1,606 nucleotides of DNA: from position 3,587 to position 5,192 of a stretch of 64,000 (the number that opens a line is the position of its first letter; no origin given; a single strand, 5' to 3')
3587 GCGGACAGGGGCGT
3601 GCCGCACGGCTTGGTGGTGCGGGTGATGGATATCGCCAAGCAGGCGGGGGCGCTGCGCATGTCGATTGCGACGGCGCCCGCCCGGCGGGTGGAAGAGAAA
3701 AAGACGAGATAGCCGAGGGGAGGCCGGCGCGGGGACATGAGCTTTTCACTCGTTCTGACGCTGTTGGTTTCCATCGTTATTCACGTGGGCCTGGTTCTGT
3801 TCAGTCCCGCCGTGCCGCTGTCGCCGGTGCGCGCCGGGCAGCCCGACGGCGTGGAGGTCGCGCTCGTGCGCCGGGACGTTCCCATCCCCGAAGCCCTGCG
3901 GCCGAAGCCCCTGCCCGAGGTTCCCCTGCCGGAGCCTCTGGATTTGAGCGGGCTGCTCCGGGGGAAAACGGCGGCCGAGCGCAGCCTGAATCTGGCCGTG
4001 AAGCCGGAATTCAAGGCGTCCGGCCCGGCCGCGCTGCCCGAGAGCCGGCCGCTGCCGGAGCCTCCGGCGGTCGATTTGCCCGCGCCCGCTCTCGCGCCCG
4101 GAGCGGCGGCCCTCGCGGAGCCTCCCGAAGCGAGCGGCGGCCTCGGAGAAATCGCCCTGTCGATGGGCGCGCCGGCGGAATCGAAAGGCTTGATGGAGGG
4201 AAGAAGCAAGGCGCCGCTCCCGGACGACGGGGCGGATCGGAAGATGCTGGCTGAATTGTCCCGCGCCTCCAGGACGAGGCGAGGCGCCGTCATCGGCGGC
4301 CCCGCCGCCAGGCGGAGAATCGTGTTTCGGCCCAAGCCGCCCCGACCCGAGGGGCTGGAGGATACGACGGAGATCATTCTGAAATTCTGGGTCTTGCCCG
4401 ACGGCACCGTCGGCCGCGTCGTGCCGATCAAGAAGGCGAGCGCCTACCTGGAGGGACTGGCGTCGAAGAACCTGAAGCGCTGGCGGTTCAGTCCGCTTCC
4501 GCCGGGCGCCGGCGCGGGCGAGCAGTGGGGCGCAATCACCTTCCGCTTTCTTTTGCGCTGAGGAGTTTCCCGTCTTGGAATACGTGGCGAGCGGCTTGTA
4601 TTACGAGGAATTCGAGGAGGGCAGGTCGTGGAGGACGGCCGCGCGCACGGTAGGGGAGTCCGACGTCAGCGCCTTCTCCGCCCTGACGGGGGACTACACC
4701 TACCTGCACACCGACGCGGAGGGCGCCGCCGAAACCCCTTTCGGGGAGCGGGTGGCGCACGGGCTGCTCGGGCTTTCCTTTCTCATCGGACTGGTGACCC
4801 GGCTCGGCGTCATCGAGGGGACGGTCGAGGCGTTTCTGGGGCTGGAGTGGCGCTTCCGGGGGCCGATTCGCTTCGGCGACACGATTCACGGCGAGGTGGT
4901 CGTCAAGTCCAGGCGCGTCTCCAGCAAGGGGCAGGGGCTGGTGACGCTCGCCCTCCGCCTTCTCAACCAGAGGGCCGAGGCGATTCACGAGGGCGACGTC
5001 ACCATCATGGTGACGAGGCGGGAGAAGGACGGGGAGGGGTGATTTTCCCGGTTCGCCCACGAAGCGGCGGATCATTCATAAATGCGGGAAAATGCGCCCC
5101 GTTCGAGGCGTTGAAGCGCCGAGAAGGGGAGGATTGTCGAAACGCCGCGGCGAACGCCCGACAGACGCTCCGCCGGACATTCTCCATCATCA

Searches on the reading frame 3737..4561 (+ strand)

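Call 9: search_protein_families(library=pfam, proteins=[window:3737-4561:+], max_evalue=0.01)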
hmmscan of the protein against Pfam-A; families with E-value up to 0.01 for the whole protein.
window:3737-4561:+ (274 aa): 1 family
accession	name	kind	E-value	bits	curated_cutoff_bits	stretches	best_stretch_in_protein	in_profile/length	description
PF03544.19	TonB_C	-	0.00025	21.9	24.6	1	212-271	17-77/79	Gram-negative bacterial TonB protein C-terminal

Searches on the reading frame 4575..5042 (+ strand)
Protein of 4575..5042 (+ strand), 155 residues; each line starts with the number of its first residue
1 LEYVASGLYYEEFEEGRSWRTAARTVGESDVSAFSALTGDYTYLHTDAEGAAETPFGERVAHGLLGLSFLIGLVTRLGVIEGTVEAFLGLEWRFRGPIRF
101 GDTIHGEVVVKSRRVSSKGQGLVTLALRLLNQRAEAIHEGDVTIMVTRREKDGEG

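Call 9: search_protein_families(library=pfam, proteins=[window:4575-5042:+], max_evalue=0.01)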
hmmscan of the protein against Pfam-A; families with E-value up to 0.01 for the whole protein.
window:4575-5042:+ (155 aa): 2 families
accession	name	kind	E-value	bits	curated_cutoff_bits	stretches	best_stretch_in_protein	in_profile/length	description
PF01575.25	MaoC_dehydratas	-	2.7e-20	72.6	27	1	16-117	7-108/123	MaoC like domain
PF13452.11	FAS1_DH_region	-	0.0031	18.1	22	1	19-137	7-129/132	FAS1-like, dehydratase domain region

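Call 95: search_protein_families(library=ncbifam, proteins=[window:4575-5042:+], max_evalue=0.001)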
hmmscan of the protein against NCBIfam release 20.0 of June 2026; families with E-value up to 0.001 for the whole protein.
window:4575-5042:+ (155 aa): 4 families
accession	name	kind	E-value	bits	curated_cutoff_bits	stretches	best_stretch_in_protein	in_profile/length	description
TIGR02278.1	PaaN-DH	equivalog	1.5e-21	76.3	562.8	1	9-148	524-664/664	phenylacetic acid degradation bifunctional protein PaaZ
NF006045.0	PRK08190.1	subfamily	1.7e-14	53.6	282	1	9-147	10-142/467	bifunctional enoyl-CoA hydratase/phosphate acetyltransferase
NF038241.1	RipB_Ich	equivalog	6.7e-13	48.9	340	1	5-152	19-168/175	(R)-specific enoyl-CoA hydratase RipB/Ich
NF040620.1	fused_HadA_HadB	exception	3.8e-06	26.6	350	0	93-149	85-140/329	fused (3R)-hydroxyacyl-ACP dehydratase subunits HadA/HadB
